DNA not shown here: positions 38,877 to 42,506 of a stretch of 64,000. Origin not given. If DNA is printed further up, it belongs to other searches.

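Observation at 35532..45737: Three tandem ~1110-aa secreted paralogs with an LRR / M60-like peptidase / LRR / sorting-tail architecture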

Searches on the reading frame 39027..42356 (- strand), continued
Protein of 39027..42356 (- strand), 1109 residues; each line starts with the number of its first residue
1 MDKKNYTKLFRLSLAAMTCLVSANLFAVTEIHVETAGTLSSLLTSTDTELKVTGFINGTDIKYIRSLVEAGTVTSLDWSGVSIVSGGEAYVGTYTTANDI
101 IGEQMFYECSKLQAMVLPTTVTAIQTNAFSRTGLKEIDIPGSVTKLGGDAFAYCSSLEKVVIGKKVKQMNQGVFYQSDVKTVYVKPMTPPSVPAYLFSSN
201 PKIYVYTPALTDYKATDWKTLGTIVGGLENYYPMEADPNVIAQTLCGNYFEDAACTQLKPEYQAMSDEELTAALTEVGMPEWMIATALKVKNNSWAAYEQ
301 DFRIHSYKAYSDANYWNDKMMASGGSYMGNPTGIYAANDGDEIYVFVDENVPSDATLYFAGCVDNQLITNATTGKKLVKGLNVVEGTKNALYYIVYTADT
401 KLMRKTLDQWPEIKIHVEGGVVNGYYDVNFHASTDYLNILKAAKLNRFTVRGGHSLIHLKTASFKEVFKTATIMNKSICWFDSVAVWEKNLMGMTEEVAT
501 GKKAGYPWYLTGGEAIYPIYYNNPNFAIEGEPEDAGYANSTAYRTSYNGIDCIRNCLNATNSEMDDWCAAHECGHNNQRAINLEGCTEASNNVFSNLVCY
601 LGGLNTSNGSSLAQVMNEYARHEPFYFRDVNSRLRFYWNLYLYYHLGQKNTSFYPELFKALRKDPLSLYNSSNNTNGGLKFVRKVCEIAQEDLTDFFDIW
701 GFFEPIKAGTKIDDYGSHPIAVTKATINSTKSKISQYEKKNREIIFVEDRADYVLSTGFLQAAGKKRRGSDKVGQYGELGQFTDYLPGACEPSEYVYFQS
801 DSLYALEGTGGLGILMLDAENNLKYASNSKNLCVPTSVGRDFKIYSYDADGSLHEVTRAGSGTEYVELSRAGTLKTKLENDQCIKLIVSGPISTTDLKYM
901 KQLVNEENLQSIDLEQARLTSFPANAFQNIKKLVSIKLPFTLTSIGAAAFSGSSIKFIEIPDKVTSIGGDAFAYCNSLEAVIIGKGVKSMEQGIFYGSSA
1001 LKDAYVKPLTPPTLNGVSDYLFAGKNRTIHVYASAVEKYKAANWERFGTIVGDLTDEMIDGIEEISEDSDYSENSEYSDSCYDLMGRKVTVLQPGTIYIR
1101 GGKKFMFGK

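Call 9: search_solved_structures(query=window:39027-42356:-, max_evalue=0.01, show_alignments=2)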
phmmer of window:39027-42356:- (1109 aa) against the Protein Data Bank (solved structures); distinct sequences matched with E-value up to 0.01: 19.
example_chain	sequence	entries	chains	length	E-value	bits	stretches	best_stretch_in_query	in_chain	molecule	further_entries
5kd2_A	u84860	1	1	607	3.6e-48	167.6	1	249-751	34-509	metallopeptidase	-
5kd5_A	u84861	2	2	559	1.5e-44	155.7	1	297-751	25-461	Metallopeptidase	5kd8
4fs7_A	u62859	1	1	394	2.4e-32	115.2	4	933-1023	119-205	Uncharacterized protein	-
9pl8_A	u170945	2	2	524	4e-27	98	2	541-769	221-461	O-glycopeptidase BcM60C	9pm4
9pla_A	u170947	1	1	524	2.6e-26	95.3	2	541-769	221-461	O-glycopeptidase BcM60C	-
4gt6_A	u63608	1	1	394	1.4e-24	89.6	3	101-178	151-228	Cell surface protein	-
9pkt_A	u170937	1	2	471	8.7e-23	83.6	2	633-735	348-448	O-glycopeptidase BcM60B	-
7sci_A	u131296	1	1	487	1.7e-20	76.1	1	566-735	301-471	Peptidase M60 domain-containing protein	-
9pl7_A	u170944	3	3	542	1.8e-20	75.9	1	299-739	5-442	O-glycopeptidase BcM60K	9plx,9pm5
9plw_A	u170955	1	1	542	1.2e-19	73.2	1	299-739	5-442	M60 family metallopeptidase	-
7yx8_A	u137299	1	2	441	6e-19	70.9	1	566-735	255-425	Peptidase M60 domain-containing protein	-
9pks_A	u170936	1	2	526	2.4e-15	58.9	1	299-734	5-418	O-glycopeptidase BcM60F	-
4fd0_A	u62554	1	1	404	2e-14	55.9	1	908-1001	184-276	Leucine rich hypothetical protein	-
4fdw_A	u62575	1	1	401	3.2e-13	52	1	908-1000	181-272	leucine rich hypothetical protein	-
3sb4_A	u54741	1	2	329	4e-11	45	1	884-987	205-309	Hypothetical leucine rich repeat protein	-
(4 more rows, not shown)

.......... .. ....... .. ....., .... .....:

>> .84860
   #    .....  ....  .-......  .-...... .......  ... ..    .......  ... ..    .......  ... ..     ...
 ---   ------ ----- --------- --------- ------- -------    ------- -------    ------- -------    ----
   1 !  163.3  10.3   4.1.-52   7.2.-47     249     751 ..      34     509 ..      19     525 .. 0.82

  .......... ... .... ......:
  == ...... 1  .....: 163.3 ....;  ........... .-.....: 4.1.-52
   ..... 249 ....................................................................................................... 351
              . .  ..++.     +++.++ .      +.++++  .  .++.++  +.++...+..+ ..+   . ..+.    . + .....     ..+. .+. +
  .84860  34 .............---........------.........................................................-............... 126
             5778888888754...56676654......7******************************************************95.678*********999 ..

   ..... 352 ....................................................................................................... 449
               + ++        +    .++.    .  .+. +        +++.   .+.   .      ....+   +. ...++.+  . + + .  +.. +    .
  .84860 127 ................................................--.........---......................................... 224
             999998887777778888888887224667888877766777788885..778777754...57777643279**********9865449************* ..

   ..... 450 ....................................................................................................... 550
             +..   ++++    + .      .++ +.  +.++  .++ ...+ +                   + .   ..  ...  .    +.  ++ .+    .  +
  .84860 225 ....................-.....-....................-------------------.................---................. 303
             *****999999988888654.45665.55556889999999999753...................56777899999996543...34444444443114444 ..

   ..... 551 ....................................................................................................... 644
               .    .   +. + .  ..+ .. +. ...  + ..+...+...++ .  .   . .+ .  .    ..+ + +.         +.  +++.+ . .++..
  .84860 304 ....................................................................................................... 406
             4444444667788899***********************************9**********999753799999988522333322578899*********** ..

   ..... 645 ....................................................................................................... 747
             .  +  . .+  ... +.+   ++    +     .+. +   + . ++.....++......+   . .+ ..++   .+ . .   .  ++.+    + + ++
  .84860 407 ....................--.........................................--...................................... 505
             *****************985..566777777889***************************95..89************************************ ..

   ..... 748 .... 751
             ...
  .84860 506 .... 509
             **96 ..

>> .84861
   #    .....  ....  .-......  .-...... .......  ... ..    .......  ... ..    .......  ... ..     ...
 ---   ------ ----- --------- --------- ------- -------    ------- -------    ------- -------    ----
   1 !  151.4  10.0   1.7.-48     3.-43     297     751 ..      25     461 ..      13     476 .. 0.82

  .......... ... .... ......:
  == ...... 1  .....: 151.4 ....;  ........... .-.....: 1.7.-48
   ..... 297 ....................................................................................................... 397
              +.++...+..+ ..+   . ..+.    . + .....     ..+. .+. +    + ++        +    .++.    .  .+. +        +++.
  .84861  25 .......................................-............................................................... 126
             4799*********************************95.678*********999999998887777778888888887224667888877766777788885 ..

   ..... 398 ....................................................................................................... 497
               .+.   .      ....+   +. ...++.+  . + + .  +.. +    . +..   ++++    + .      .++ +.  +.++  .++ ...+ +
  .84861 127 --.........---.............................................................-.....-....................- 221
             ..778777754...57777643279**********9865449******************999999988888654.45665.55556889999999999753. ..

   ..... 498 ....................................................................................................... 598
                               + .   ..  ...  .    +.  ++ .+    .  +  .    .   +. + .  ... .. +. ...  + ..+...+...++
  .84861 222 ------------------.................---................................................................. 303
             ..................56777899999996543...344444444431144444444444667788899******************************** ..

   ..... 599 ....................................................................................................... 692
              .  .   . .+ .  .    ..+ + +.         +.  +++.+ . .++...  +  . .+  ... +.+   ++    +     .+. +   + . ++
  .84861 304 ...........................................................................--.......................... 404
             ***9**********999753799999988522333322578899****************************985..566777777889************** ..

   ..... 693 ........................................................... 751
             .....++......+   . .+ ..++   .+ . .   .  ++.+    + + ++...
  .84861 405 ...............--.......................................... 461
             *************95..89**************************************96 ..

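Call 12: find_related_loci(query=window:39027-42356:-, collection=genome_contigs, flank=10000)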
Query window:39027-42356:- (1109 aa) in genome_contigs; peptide patterns used: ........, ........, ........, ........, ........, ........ (x = any residue, [..] = any of these).
46 stretches matched a pattern; 24 encode a relative of the query (tblastn E <= 1e-3); 22 distinct loci.
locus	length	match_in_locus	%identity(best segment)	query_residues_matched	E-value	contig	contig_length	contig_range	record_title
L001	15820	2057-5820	80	1-1107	0e+0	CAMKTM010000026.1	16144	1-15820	MAG: uncultured Prevotellaceae bacterium isolate SRR12081299_bin.10_metaWRAP_v1.3_MAG genome assembly, contig: ERZ122897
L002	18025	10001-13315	79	1-1106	0e+0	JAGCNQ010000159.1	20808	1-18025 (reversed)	MAG: Bacteroidaceae bacterium isolate RGIG9956 Yak_Reticulum-1__c671633, whole genome shotgun sequence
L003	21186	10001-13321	77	3-1109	0e+0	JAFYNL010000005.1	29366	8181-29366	MAG: Bacteroidaceae bacterium isolate RGIG7250 Water_buffalos_Cecum-3__c32696, whole genome shotgun sequence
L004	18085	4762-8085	77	1-1109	0e+0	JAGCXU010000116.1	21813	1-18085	MAG: Bacteroidaceae bacterium isolate RGIG10220 Yak_Rumen-5__c1165796, whole genome shotgun sequence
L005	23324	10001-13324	75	2-1109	0e+0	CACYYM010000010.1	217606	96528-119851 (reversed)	MAG: uncultured Bacteroidales bacterium isolate RUG12391 genome assembly, contig: RUG12391_asm_10, whole genome shotgun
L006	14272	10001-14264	73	1-1109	0e+0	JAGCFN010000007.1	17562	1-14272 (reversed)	MAG: Bacteroidaceae bacterium isolate RGIG9745 Yak_Omasum-4__c20957, whole genome shotgun sequence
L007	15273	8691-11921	76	26-1106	0e+0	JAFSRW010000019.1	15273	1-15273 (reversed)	MAG: Bacteroidaceae bacterium isolate RGIG3417 Goat_Reticulum.Co__c439595, whole genome shotgun sequence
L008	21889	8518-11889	72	1-1109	0e+0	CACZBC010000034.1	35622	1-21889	MAG: uncultured Bacteroidales bacterium isolate RUG12460 genome assembly, contig: RUG12460_asm_34, whole genome shotgun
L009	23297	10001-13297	72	4-1109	0e+0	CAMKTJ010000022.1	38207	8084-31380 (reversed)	MAG: uncultured Prevotellaceae bacterium isolate SRR12081302_bin.49_metaWRAP_v1.3_MAG genome assembly, contig: ERZ122897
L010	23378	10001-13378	70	1-1109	0e+0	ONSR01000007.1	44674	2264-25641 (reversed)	uncultured Prevotellaceae bacterium isolate RUG606 genome assembly, contig: scaffold_474, whole genome shotgun sequence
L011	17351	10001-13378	70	1-1109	0e+0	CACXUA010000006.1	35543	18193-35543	MAG: uncultured Bacteroidales bacterium isolate RUG11599 genome assembly, contig: RUG11599_asm_6, whole genome shotgun s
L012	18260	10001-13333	74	1-1106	0e+0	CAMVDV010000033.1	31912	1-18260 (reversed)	MAG TPA_asm: uncultured Prevotellaceae bacterium isolate SRR8387715_bin.115_metaWRAP_v1.3_MAG genome assembly, contig: E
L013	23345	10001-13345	66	1-1109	0e+0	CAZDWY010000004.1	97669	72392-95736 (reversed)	MAG TPA_asm: uncultured Alistipes sp. isolate SRP199465_co1_656 genome assembly, contig: NODE_310_length_97669_cov_15.32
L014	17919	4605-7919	81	1-1107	0e+0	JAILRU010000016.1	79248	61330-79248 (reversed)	MAG: Bacteroidaceae bacterium isolate RUI392 k141_7770140_flag=0_multi=31.6961_len=79248, whole genome shotgun sequence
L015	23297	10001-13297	75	4-1107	0e+0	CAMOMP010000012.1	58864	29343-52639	MAG: uncultured Prevotellaceae bacterium isolate SRR873608_bin.136_metaWRAP_v1.3_MAG genome assembly, contig: NODE_1054_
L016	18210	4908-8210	75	4-1109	0e+0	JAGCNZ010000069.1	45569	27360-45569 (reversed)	MAG: Bacteroidaceae bacterium isolate RGIG9965 Yak_Reticulum-2__c491103, whole genome shotgun sequence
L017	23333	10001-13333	76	1-1107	0e+0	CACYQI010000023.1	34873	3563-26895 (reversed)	MAG: uncultured Bacteroidales bacterium isolate RUG12173 genome assembly, contig: RUG12173_asm_23, whole genome shotgun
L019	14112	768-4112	58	3-1107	0e+0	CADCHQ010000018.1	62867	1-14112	MAG: uncultured Bacteroidales bacterium isolate RUG14659 genome assembly, contig: RUG14659_asm_18, whole genome shotgun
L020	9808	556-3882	77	1-1109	0e+0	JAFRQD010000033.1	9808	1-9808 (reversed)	MAG: Bacteroidaceae bacterium isolate RGIG2699 Goat_Omasum-3__c315391, whole genome shotgun sequence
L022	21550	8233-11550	85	1-1109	0e+0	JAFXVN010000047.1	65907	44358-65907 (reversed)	MAG: Bacteroidaceae bacterium isolate RGIG6784 Sheep_Rumen-3__c846955, whole genome shotgun sequence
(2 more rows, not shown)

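Call 37: search_protein_families(library=pfam, proteins=[L001:361-1935:+, L001:11445-14669:+, L002:7301-9889:-, L007:2161-4989:+, L012:17216-18226:-, L012:14912-17215:-, L014:1897-4650:-, L017:5421-7916:-, L019:7091-9694:+], max_evalue=0.001)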
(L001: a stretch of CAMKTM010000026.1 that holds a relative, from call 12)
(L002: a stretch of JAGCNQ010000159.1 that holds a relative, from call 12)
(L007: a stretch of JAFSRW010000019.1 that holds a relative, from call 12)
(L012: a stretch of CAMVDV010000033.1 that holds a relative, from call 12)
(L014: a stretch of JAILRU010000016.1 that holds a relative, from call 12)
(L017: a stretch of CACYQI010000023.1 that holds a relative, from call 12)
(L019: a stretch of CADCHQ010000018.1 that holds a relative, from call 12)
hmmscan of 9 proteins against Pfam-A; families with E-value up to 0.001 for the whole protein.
L001:361-1935:+ (524 aa): 1 family
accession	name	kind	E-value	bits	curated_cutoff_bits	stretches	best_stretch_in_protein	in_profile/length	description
PF09479.16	Flg_new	-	9.2e-05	22.9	27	1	190-231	2-40/65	Listeria-Bacteroides repeat domain (List_Bact_rpt)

L001:11445-14669:+ (1074 aa): 2 families
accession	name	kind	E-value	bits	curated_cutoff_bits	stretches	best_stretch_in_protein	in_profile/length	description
PF15979.11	Glyco_hydro_115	-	3.1e-116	389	27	1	192-536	2-335/335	Glycosyl hydrolase family 115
PF17829.7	GH115_C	-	3.1e-08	34.1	24.1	1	697-816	28-151/172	Glycosyl hydrolase family 115 C-terminal domain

L002:7301-9889:- (862 aa): 1 family
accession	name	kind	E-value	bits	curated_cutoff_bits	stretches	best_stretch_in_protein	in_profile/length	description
PF00079.25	Serpin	-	3e-170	566.8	27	2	451-808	2-370/370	Serpin (serine protease inhibitor)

L007:2161-4989:+ (942 aa): 2 families
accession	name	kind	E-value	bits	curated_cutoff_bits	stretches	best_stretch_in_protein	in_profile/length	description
PF13306.12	LRR_5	-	9.5e-52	174.7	27.7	2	258-368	1-108/127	BspA type Leucine rich repeat region (6 copies)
PF13855.12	LRR_8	-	9.6e-05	22.5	27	0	258-296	14-53/61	Leucine rich repeat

L012:17216-18226:- (336 aa): 2 families
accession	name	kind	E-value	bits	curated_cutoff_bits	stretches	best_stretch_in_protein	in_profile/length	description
PF00404.24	Dockerin_1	-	5.9e-10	39.6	22.9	1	96-143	1-49/57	Dockerin type I domain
PF13306.12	LRR_5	-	6.6e-06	26.5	27.7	1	7-41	8-41/127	BspA type Leucine rich repeat region (6 copies)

L012:14912-17215:- (767 aa): 3 families
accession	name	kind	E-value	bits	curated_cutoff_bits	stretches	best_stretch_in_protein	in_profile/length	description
PF13306.12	LRR_5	-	2.7e-75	250.8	27.7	3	382-495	1-111/127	BspA type Leucine rich repeat region (6 copies)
PF13855.12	LRR_8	-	3.3e-10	40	27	0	529-570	13-55/61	Leucine rich repeat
PF19077.6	Big_13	-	0.00011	23.1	27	0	209-248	40-82/102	Bacterial Ig-like domain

L014:1897-4650:- (917 aa): 2 families
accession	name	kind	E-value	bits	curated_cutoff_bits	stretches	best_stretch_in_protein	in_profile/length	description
PF00079.25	Serpin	-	1.1e-169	564.9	27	2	512-870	1-370/370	Serpin (serine protease inhibitor)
PF16405.10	DUF5013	-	0.00038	21.1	28.5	0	692-730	44-80/149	Domain of unknown function (DUF5013)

L017:5421-7916:- (831 aa): 1 family
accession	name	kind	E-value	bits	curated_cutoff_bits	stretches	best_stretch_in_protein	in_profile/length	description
PF00079.25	Serpin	-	8.5e-167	555.4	27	2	427-785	2-370/370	Serpin (serine protease inhibitor)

L019:7091-9694:+ (867 aa): 2 families
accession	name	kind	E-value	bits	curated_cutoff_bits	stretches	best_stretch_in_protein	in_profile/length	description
PF14587.12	Glyco_hydr_30_2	-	4.3e-20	72.8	27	1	208-425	12-226/364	O-Glycosyl hydrolase family 30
PF14200.12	RicinB_lectin_2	-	5.7e-09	37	25.6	1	692-777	1-89/89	Ricin-type beta-trefoil lectin domain-like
